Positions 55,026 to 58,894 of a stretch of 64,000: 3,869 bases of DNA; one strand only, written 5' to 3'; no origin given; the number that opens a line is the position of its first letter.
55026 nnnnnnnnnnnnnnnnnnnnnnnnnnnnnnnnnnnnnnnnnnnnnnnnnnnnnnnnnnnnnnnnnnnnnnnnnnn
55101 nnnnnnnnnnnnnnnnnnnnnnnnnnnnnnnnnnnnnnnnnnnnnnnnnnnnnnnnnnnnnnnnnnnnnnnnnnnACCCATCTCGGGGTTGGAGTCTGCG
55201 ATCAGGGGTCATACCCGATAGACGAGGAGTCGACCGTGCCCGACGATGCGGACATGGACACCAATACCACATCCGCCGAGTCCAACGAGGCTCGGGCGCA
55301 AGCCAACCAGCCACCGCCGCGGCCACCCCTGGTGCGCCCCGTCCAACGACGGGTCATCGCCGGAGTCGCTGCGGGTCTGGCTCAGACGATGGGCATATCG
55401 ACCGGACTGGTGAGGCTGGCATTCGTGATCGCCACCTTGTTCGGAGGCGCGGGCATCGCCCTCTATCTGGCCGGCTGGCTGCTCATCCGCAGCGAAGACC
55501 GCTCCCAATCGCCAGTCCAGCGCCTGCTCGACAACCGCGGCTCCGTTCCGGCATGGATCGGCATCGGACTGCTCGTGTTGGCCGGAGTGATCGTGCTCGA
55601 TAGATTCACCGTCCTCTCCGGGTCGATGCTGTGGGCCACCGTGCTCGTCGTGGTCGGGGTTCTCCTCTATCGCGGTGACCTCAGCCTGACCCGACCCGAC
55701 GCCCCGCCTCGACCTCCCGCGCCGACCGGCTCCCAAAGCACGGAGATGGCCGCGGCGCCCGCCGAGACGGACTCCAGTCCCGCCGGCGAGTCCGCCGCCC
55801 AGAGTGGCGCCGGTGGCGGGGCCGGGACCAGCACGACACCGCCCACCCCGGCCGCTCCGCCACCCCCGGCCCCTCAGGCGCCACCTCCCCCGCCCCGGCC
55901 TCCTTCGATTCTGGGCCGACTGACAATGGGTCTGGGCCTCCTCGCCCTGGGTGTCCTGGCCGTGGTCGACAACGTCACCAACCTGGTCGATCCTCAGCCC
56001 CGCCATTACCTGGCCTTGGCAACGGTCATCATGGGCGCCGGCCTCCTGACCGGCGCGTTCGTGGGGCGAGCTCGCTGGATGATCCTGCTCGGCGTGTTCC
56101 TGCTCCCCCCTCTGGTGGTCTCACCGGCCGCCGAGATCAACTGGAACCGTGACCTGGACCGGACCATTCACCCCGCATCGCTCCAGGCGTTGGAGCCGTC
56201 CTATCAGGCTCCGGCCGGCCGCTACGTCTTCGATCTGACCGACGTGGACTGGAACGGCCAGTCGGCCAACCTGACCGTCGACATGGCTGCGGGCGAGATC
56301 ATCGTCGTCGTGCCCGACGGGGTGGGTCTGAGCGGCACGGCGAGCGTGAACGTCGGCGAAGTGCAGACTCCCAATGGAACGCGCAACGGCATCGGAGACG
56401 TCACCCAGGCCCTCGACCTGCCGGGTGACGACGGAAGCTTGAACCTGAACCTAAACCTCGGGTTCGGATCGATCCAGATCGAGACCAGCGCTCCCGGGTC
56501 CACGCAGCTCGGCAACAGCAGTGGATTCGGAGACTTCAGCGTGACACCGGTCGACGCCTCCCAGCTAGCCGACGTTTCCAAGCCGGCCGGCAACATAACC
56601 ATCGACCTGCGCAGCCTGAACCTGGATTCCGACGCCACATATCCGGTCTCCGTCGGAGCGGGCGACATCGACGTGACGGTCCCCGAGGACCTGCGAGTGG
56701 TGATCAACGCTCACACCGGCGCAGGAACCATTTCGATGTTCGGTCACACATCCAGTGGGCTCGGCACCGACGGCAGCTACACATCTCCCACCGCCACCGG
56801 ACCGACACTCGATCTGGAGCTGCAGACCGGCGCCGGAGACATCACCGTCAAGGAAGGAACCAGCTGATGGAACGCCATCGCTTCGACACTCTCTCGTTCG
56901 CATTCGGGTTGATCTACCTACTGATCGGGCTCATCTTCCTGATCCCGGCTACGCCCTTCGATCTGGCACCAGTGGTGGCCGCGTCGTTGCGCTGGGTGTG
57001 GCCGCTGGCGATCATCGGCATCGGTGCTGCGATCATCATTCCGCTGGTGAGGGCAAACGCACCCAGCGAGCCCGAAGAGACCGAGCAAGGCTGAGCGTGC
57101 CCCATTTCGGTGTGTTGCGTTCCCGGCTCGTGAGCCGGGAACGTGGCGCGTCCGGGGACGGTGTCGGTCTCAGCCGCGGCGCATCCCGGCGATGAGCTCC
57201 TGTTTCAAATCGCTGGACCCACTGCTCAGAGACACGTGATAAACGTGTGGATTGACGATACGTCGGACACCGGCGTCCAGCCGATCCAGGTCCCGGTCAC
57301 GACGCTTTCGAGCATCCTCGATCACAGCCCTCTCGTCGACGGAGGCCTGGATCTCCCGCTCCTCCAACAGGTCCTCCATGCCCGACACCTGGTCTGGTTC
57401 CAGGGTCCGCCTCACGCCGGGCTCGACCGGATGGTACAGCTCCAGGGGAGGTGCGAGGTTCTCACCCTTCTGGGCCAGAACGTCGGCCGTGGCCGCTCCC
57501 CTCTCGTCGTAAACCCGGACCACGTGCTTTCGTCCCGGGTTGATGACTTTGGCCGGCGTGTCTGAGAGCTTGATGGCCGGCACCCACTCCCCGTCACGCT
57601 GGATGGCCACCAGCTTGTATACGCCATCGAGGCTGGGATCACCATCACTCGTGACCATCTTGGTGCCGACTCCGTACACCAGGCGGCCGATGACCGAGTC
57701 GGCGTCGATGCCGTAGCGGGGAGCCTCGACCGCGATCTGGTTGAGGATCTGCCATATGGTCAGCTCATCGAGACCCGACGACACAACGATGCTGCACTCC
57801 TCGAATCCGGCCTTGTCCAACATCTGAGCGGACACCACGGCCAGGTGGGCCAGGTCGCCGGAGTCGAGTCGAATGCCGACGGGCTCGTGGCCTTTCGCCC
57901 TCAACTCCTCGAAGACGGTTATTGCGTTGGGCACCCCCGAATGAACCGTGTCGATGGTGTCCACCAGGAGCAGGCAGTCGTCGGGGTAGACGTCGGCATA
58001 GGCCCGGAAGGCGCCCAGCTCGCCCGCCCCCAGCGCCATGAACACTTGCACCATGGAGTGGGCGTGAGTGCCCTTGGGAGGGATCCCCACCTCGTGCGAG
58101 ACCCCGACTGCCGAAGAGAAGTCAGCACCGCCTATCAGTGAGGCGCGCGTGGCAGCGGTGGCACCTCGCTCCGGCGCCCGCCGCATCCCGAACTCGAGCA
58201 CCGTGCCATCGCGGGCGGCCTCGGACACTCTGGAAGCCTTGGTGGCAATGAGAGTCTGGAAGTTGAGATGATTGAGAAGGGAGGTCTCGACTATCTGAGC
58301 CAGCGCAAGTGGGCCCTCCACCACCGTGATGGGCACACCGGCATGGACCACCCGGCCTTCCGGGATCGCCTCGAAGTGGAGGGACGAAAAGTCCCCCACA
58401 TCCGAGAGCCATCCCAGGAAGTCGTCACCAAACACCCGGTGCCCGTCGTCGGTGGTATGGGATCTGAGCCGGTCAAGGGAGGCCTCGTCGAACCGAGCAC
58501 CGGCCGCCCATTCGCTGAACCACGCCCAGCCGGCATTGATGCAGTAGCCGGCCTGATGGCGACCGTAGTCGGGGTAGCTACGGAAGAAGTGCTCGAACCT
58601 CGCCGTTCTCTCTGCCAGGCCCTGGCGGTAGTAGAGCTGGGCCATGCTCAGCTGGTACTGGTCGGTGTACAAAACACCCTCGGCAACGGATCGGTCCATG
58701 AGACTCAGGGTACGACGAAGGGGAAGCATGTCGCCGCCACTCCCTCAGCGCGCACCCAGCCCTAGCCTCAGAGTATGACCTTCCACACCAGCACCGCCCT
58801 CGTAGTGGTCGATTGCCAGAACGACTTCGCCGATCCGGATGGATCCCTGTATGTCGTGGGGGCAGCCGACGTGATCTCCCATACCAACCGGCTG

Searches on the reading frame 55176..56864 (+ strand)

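Call 23: search_protein_families(library=ncbifam, proteins=[window:55176-56864:+], max_evalue=0.00001)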
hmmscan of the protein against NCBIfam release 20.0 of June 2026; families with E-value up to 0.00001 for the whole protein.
window:55176-56864:+ (563 aa): 2 families
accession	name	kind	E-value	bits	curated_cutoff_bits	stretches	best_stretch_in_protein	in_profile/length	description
NF040535.1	LiaF_C_term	equivalog_domain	2.4e-15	56.5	57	1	468-559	7-101/103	cell wall-active antibiotics response protein LiaF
TIGR02978.1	phageshock_pspC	equivalog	6.1e-09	35.8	104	1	52-108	4-62/121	envelope stress response membrane protein PspC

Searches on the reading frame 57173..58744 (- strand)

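Call 24: search_protein_families(library=ncbifam, proteins=[window:57173-58744:-], max_evalue=0.00001)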
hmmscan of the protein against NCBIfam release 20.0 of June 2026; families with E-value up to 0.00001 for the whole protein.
window:57173-58744:- (524 aa): 10 families
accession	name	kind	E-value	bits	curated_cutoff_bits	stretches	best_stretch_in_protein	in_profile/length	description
NF006695.0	PRK09243.1-2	equivalog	1.3e-159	531.9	469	1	22-522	5-476/480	nicotinate phosphoribosyltransferase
TIGR01513.1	NAPRTase_put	equivalog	1.4e-119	399.9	297.4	1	25-507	2-449/452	nicotinate phosphoribosyltransferase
NF009131.0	PRK12484.1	equivalog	3.2e-110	369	330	1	23-522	6-445/455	nicotinate phosphoribosyltransferase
NF006694.0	PRK09243.1-1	equivalog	1.4e-104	350.5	663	1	24-522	8-477/485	nicotinate phosphoribosyltransferase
NF006696.0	PRK09243.1-3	equivalog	3.5e-94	316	503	1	21-517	10-443/451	nicotinate phosphoribosyltransferase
NF006697.0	PRK09243.1-4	equivalog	2e-93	313.6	776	1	24-520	10-476/488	nicotinate phosphoribosyltransferase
NF006698.0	PRK09243.1-5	equivalog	1.6e-63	215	531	1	21-494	13-423/440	nicotinate phosphoribosyltransferase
NF006415.0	PRK08662.1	equivalog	1.1e-26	93.5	243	1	123-335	71-280/381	nicotinate phosphoribosyltransferase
NF003704.0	PRK05321.1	subfamily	3.4e-11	42.8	379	1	168-406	155-380/398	nicotinate phosphoribosyltransferase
NF005529.0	PRK07188.1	equivalog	1.2e-10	40.9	378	1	118-282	74-233/358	nicotinate phosphoribosyltransferase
